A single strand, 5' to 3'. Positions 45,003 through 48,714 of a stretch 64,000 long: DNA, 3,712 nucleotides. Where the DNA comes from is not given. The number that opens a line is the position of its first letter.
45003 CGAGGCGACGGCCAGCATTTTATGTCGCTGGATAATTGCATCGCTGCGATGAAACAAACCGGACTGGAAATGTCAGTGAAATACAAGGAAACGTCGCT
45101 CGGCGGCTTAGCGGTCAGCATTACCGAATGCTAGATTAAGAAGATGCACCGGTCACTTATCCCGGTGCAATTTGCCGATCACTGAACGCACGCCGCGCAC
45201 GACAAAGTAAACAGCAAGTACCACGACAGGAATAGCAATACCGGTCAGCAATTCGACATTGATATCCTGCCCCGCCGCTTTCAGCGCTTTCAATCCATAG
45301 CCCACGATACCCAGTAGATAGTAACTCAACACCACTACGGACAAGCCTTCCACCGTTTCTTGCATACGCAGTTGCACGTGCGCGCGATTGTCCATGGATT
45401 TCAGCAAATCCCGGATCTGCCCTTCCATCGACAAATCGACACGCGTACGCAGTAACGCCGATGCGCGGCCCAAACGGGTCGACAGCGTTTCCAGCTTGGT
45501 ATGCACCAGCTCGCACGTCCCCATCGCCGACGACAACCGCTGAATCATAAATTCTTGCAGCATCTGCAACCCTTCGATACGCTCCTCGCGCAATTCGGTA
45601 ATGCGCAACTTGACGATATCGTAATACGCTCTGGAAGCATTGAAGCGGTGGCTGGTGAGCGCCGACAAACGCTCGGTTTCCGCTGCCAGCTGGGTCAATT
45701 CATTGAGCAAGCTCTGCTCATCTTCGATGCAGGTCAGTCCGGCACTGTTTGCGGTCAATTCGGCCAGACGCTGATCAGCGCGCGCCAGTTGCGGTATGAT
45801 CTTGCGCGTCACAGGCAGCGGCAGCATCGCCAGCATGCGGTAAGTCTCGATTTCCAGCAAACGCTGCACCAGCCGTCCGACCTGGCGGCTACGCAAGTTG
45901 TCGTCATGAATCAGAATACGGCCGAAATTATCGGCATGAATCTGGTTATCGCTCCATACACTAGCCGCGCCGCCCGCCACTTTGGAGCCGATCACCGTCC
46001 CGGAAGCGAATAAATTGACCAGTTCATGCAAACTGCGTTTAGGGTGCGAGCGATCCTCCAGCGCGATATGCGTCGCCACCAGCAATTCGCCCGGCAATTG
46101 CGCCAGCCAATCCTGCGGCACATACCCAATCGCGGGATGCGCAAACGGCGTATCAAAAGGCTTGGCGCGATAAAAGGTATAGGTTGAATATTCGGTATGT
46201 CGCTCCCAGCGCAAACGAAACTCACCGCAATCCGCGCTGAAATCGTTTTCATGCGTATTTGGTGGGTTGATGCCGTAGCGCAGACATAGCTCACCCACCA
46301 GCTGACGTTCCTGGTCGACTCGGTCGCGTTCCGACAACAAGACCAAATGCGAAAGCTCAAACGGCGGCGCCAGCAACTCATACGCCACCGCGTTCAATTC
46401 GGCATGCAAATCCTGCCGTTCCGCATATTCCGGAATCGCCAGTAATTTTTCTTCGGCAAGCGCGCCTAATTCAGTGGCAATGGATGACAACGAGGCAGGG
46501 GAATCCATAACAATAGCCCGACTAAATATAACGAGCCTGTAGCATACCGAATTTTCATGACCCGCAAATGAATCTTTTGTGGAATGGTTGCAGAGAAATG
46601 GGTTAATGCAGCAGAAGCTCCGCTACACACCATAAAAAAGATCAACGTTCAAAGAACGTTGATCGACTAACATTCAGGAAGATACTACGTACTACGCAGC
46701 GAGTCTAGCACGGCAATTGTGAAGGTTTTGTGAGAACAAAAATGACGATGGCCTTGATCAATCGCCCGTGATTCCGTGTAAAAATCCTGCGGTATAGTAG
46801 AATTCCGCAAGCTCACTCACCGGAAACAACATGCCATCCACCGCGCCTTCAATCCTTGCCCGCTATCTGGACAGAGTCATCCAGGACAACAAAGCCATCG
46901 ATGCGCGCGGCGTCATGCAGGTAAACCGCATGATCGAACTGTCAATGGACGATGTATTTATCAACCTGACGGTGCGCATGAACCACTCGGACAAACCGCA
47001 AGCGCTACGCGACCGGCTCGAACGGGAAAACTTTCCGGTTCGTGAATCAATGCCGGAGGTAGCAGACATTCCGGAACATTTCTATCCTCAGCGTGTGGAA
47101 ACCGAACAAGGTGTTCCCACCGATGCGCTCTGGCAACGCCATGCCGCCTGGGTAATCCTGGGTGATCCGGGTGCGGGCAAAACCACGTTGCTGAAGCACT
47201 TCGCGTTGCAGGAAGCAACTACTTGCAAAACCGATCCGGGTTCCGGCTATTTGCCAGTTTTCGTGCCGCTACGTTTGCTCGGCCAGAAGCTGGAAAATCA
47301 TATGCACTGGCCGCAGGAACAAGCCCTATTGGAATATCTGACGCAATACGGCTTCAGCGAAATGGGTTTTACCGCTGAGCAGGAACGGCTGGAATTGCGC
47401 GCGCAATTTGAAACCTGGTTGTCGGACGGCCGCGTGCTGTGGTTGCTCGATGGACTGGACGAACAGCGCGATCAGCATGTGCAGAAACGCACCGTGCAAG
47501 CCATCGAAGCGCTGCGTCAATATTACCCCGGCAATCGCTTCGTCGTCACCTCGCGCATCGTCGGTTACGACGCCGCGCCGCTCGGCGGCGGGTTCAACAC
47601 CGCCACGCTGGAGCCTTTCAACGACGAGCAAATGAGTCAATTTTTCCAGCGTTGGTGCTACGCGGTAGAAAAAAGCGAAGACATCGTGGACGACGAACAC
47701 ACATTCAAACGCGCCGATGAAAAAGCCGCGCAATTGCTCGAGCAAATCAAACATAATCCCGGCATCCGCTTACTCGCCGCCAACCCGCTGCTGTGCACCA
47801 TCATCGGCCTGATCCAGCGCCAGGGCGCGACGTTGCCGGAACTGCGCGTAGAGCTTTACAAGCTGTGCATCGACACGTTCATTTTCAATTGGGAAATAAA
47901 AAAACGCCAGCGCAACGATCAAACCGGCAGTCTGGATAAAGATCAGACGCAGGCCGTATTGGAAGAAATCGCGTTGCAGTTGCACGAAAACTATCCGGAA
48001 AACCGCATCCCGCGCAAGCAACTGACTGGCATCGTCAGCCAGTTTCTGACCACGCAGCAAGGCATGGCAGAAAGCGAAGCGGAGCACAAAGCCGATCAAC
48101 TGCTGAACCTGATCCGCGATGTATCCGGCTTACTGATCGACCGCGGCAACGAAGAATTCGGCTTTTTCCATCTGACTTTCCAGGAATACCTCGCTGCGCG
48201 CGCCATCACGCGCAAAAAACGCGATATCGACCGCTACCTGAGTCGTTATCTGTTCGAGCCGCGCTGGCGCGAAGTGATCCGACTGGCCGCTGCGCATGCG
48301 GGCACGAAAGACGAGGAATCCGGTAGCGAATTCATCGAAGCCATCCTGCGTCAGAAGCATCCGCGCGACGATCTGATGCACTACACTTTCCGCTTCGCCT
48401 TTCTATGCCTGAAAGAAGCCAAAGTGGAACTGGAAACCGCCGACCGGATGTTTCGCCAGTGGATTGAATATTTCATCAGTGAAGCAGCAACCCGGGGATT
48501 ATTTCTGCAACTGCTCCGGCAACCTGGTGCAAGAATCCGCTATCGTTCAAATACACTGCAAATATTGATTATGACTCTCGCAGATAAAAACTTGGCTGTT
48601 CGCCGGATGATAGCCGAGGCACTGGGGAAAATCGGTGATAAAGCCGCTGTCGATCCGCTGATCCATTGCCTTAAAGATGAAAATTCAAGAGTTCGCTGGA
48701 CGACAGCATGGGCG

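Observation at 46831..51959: Candidate two/three-gene NLR-like conflict system: effector-less NACHT-HEAT NTPase coupled to a KAP NTPase-pentapeptide fusion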

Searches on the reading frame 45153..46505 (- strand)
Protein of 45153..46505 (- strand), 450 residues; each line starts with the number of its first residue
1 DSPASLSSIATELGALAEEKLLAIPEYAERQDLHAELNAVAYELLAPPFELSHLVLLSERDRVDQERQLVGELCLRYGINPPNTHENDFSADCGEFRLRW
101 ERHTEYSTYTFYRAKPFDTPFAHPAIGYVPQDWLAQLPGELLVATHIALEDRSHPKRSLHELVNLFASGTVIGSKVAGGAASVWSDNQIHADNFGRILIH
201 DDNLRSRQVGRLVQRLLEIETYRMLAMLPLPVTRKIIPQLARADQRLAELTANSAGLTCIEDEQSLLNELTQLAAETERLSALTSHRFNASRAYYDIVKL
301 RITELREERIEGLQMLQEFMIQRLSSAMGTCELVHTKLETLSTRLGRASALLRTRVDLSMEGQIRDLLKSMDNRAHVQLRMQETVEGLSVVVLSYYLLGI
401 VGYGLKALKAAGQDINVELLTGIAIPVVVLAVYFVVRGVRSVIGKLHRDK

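Call 35: search_protein_families(library=pfam, proteins=[window:45153-46505:-], max_evalue=0.001)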
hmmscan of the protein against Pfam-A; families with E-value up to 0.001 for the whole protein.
window:45153-46505:- (450 aa): 1 family
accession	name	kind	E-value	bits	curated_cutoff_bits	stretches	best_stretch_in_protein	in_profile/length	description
PF11902.13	DUF3422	-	2.5e-156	521.4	25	1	26-441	2-416/418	Protein of unknown function (DUF3422)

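Call 41: find_homologous_proteins(query=window:45153-46505:-, max_evalue=1e-50)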
Query window:45153-46505:- (450 aa): 5966 proteins with E <= 1e-50 among 8000 candidates; the best 120 are listed.
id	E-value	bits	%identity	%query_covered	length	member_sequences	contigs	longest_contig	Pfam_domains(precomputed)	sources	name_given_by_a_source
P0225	2.7e-271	918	93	100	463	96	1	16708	PF11902.14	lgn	-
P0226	5.2e-251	851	88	99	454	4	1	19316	PF11902.14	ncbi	-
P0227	5.9e-250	847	87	100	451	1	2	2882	PF11902.14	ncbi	-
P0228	2.9e-249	845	86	100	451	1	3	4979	PF11902.14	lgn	-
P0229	5.6e-249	844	86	100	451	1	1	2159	PF11902.14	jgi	jgi:uncharacterized membrane-anchored protein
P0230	7.9e-249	844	86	100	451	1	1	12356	PF11902.14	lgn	-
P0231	1.1e-248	843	86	100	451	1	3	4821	PF11902.14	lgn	-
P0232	4.6e-248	841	87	100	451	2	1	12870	PF11902.14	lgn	-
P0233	5.6e-248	841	86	100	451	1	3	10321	PF11902.14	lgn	-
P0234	1.5e-247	839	86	100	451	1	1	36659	PF11902.14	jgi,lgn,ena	-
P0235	1.7e-247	839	86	100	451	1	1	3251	PF11902.14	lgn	-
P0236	1.5e-245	833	86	100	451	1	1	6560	PF11902.14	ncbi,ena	-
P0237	3.1e-245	832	86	100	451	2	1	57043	PF11902.14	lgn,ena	-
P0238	1.2e-244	830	86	100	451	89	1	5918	PF11902.14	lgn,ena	-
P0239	1.3e-244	830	86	100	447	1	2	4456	PF11902.14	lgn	-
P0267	2.0e-236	803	85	98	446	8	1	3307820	PF11902.14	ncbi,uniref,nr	ncbi:DUF3422 family protein [Nitrosomonas ureae]|uniref:DUF3422 family protein n=1 Tax=Nitrosomonas 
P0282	4.6e-222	755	81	93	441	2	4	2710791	PF11902.14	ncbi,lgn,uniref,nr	ncbi:DUF3422 family protein [Nitrosomonas sp. PY1]|uniref:DUF3422 family protein n=1 Tax=Nitrosomona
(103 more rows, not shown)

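Call 43: find_encoding_contigs(protein=P0267, flank=9000, max_places=1)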
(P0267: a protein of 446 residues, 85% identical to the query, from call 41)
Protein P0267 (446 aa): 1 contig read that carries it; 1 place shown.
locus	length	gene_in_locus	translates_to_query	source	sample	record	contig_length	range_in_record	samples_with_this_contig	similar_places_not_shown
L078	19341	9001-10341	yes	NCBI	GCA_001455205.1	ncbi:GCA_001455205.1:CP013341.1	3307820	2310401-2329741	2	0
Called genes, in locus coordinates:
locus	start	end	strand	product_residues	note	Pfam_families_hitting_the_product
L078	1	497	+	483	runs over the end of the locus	PF02347:GDC-P, PF00266:Aminotran_5, PF21478:GcvP2_C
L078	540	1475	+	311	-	PF00294:PfkB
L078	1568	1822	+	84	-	-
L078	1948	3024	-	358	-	PF05598:DUF772, PF01609:DDE_Tnp_1, PF13359:DDE_Tnp_4 (weak), PF13612:DDE_Tnp_1_3 (faint), PF13751:DDE_Tnp_1_6 (weak)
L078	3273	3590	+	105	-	-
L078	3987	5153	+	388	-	PF14294:DUF4372, PF01609:DDE_Tnp_1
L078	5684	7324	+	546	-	PF00990:GGDEF, PF00563:EAL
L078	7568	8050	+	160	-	PF03061:4HBT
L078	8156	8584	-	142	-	-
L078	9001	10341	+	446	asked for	PF11902:DUF3422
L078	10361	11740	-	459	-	PF03315:SDH_beta, PF03313:SDH_alpha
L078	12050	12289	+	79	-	PF04324:Fer2_BFD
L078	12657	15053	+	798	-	PF07660:STN (weak), PF07715:Plug, PF00593:TonB_dep_Rec_b-barrel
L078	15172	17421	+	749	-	-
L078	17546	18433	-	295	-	PF00730:HhH-GPD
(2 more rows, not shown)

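Call 44: find_encoding_contigs(protein=P0282, flank=9000, max_places=1)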
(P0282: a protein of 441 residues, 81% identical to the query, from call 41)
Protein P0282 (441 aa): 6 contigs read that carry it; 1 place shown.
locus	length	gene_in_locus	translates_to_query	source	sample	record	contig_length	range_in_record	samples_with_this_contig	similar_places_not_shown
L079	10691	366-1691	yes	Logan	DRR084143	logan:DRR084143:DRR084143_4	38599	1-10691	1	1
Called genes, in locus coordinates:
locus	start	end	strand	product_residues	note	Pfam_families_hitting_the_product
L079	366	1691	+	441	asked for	PF11902:DUF3422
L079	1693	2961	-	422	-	PF13660:DUF4147, PF05161:MOFRL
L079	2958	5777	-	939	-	PF00005:ABC_tran (faint), PF02463:SMC_N (faint), PF03193:RsgA_GTPase (faint), PF13191:AAA_16 (faint), PF13304:AAA_21 (faint), PF13401:AAA_22 (faint), PF17760:UvrA_inter, PF17755:UvrA_DNA-bind, +3 more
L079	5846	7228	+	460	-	PF00083:Sugar_tr, PF07690:MFS_1, PF12832:MFS_1_like (weak), PF07690:MFS_1, PF21987:YajR_YAM (faint)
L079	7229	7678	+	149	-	PF00436:SSB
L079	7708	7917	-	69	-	-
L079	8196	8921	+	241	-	-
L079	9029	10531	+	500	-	PF03023:MurJ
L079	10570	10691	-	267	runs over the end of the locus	PF02649:GCHY-1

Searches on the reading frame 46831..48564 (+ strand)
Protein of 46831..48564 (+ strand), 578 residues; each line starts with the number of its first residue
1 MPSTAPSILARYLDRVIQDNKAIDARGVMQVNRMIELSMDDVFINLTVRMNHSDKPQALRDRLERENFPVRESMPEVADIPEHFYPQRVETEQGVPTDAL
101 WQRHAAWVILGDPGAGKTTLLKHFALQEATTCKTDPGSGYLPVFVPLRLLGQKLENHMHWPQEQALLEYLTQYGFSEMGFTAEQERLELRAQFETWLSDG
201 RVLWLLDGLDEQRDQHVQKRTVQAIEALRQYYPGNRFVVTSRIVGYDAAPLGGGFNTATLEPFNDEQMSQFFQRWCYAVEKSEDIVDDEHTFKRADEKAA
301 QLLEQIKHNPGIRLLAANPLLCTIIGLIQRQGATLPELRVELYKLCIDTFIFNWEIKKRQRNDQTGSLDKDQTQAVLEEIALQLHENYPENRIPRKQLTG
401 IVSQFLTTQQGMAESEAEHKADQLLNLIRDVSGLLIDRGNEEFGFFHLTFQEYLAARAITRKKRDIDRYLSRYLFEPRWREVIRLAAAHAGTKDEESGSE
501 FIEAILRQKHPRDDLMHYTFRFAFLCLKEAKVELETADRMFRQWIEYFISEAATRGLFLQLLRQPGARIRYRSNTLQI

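Call 30: find_homologous_proteins(query=window:46831-48510:+)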
Query window:46831-48510:+ (560 aa): 2094 proteins with E <= 0.001 among 8000 candidates; the best 120 are listed.
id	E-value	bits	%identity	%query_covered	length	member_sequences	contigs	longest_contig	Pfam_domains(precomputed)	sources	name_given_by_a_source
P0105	0.0e+0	1280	100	100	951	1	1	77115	PF23271.2,PF12717.14,PF00514.30,PF26715.1,PF24714.2,PF12755.14,PF02985.29,PF11838.15,PF24492.2,PF01602.27,PF14663.12,PF25767.2,PF21581.4,PF25757.2,PF25786.1,PF24883.3,PF03130.23,PF05729.19,PF13513.13,PF13646.13,PF23227.2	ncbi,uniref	ncbi:MAG: NACHT domain-containing protein [Nitrosomonas sp.]|uniref:HEAT repeat domain-containing pr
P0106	0.0e+0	1192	93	100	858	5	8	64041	PF12717.14,PF00514.30,PF12755.14,PF02985.29,PF11838.15,PF24492.2,PF01602.27,PF25767.2,PF21547.4,PF25786.1,PF24883.3,PF03130.23,PF05729.19,PF13513.13,PF13646.13,PF23227.2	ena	-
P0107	0.0e+0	1177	93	100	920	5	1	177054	PF23271.2,PF12717.14,PF00514.30,PF10363.16,PF24714.2,PF12755.14,PF02985.29,PF24492.2,PF01602.27,PF25767.2,PF18880.6,PF21547.4,PF01347.29,PF25786.1,PF03130.23,PF05729.19,PF13513.13,PF13646.13,PF23227.2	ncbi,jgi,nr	ncbi:MAG: HEAT repeat domain-containing protein [Nitrosomonas sp.]|jgi:HEAT repeat protein|nr:HEAT r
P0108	0.0e+0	1171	92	100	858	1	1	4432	PF12717.14,PF00514.30,PF25786.1,PF02985.29,PF24883.3,PF03130.23,PF05729.19,PF13513.13,PF01602.27,PF13646.13,PF25767.2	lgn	-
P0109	0.0e+0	1167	92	100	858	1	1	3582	PF12717.14,PF00514.30,PF25786.1,PF02985.29,PF24883.3,PF03130.23,PF05729.19,PF13513.13,PF01602.27,PF13646.13,PF25767.2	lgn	-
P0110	0.0e+0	1153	91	99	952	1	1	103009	PF23271.2,PF12717.14,PF00514.30,PF24714.2,PF12755.14,PF02985.29,PF11838.15,PF01602.27,PF14663.12,PF25767.2,PF21581.4,PF01347.29,PF25786.1,PF24883.3,PF03130.23,PF05729.19,PF27207.1,PF13513.13,PF13646.13,PF23227.2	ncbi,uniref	ncbi:MAG: NACHT domain-containing protein [Nitrosomonas sp.]|uniref:HEAT repeat domain-containing pr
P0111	0.0e+0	1127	89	100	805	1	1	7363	PF23271.2,PF12717.14,PF00514.30,PF24714.2,PF02985.29,PF24492.2,PF25767.2,PF25786.1,PF03130.23,PF05729.19,PF13513.13,PF13646.13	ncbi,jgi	jgi:HEAT repeat protein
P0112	0.0e+0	1111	93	94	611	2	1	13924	PF02985.29,PF24883.3,PF05729.19,PF13513.13,PF13646.13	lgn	-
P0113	3.6e-285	965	77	100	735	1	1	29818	PF12717.14,PF02985.29,PF03130.23,PF05729.19,PF13513.13,PF13646.13,PF25767.2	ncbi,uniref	ncbi:NACHT domain-containing protein, partial [Nitrosomonas oligotropha]|uniref:NACHT domain-contain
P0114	4.3e-284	961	77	100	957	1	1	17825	PF12717.14,PF00514.30,PF26715.1,PF10363.16,PF12755.14,PF02985.29,PF01169.25,PF01602.27,PF25767.2,PF21581.4,PF25786.1,PF03130.23,PF05729.19,PF27207.1,PF13513.13,PF13646.13,PF23227.2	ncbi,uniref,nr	ncbi:HEAT repeat domain-containing protein [Nitrosomonas sp.]|uniref:HEAT repeat domain-containing p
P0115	1.7e-283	959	77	100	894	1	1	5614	PF12717.14,PF00514.30,PF12755.14,PF02985.29,PF01169.25,PF24492.2,PF01602.27,PF25767.2,PF21581.4,PF25786.1,PF03130.23,PF05729.19,PF27207.1,PF13513.13,PF13646.13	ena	-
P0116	3.3e-220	750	60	99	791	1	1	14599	PF12717.14,PF00514.30,PF12755.14,PF02985.29,PF03130.23,PF05729.19,PF13513.13,PF01602.27,PF13646.13,PF25767.2,PF13191.13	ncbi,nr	ncbi:MAG: HEAT repeat domain-containing protein [Gallionella sp.]|nr:HEAT repeat domain-containing p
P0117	2.8e-217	741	60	100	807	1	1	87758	PF12717.14,PF10363.16,PF12755.14,PF02985.29,PF22956.3,PF01602.27,PF13191.13,PF21581.4,PF03130.23,PF05729.19,PF13513.13,PF13646.13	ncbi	-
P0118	3.0e-216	737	61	98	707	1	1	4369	PF24883.3,PF05729.19,PF13646.13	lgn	-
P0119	4.1e-215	734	62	97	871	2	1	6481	PF23271.2,PF12717.14,PF00514.30,PF12755.14,PF02985.29,PF11838.15,PF24492.2,PF25767.2,PF21581.4,PF25786.1,PF03130.23,PF05729.19,PF13513.13,PF13646.13,PF23227.2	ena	-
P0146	8.9e-96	340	35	97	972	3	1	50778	PF00514.30,PF02985.29,PF03130.23,PF05729.19,PF03810.26,PF13513.13,PF13646.13,PF25767.2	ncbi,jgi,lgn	ncbi:MAG: hypothetical protein RIT27_1486 [Pseudomonadota bacterium]|jgi:HEAT repeat protein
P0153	3.4e-70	255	33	92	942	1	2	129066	PF24883.3,PF05729.19,PF03781.23,PF20720.4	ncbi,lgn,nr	ncbi:SUMF1/EgtB/PvdO family nonheme iron enzyme [candidate division KSB1 bacterium]|nr:SUMF1/EgtB/Pv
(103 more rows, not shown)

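Call 31: find_encoding_contigs(protein=P0146, flank=8000, max_places=2)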
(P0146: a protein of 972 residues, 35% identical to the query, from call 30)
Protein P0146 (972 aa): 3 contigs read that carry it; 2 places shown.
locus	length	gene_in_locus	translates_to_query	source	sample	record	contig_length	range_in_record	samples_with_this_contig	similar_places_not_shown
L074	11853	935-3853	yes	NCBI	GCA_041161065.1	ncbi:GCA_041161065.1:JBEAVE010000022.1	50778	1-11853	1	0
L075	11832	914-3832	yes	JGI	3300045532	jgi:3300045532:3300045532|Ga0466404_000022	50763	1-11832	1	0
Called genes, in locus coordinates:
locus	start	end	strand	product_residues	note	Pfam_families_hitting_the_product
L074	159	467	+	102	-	PF26618:DUF8196 (weak)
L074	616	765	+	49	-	-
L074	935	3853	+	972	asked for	PF05729:NACHT, PF02985:HEAT (faint), PF03810:IBN_N (faint), PF00514:Arm (faint), PF13646:HEAT_2, PF13646:HEAT_2, PF03130:HEAT_PBS (weak), PF13646:HEAT_2, +2 more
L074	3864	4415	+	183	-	PF06037:DUF922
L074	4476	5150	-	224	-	PF01135:PCMT, PF00398:RrnaAD (weak)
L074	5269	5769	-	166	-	PF02036:SCP2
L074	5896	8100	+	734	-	PF00317:Ribonuc_red_lgN, PF02867:Ribonuc_red_lgC, PF12637:TSCPD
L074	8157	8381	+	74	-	-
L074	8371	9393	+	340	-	-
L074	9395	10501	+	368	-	PF02481:DNA_processg_A, PF17782:WHD_DprA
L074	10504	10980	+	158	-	PF04361:DUF494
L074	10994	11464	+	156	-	PF01724:DUF29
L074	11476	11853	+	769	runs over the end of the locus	PF01751:Toprim, PF01131:Topoisom_bac, PF01396:Zn_ribbon_Top1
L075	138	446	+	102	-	PF26618:DUF8196 (weak)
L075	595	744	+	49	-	-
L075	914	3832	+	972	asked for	PF05729:NACHT, PF02985:HEAT (faint), PF03810:IBN_N (faint), PF00514:Arm (faint), PF13646:HEAT_2, PF13646:HEAT_2, PF03130:HEAT_PBS (weak), PF13646:HEAT_2, +2 more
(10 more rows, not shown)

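Call 32: find_encoding_contigs(protein=P0153, flank=8000, max_places=2)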
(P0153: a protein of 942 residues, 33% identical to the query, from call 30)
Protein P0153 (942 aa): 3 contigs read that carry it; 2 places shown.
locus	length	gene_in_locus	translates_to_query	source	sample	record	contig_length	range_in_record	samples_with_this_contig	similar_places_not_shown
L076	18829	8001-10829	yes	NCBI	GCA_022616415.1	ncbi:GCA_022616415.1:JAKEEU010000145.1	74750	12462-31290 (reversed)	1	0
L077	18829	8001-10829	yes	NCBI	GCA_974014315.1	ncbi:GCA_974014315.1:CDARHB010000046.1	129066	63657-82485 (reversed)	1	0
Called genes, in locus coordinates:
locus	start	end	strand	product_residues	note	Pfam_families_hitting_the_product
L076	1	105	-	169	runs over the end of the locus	-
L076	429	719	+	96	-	-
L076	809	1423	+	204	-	PF20703:nSTAND1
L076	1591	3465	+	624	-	PF13424:TPR_12 (faint)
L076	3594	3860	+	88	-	-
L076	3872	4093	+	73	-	PF10049:DUF2283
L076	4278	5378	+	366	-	PF02073:Peptidase_M29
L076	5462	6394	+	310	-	PF00294:PfkB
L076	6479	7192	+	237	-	PF00691:OmpA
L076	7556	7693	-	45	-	-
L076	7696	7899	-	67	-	-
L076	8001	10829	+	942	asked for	PF05729:NACHT, PF20720:nSTAND3 (weak), PF24883:NPHP3_N (faint), PF03781:FGE-sulfatase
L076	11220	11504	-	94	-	-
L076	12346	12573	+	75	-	PF04255:DUF433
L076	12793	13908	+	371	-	PF02086:MethyltransfD12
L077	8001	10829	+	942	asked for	PF05729:NACHT, PF20720:nSTAND3 (weak), PF24883:NPHP3_N (faint), PF03781:FGE-sulfatase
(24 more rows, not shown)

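Call 69: search_solved_structures(query=window:46831-48564:+, max_evalue=0.01)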
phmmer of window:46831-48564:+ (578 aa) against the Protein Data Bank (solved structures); distinct sequences matched with E-value up to 0.01: 0.
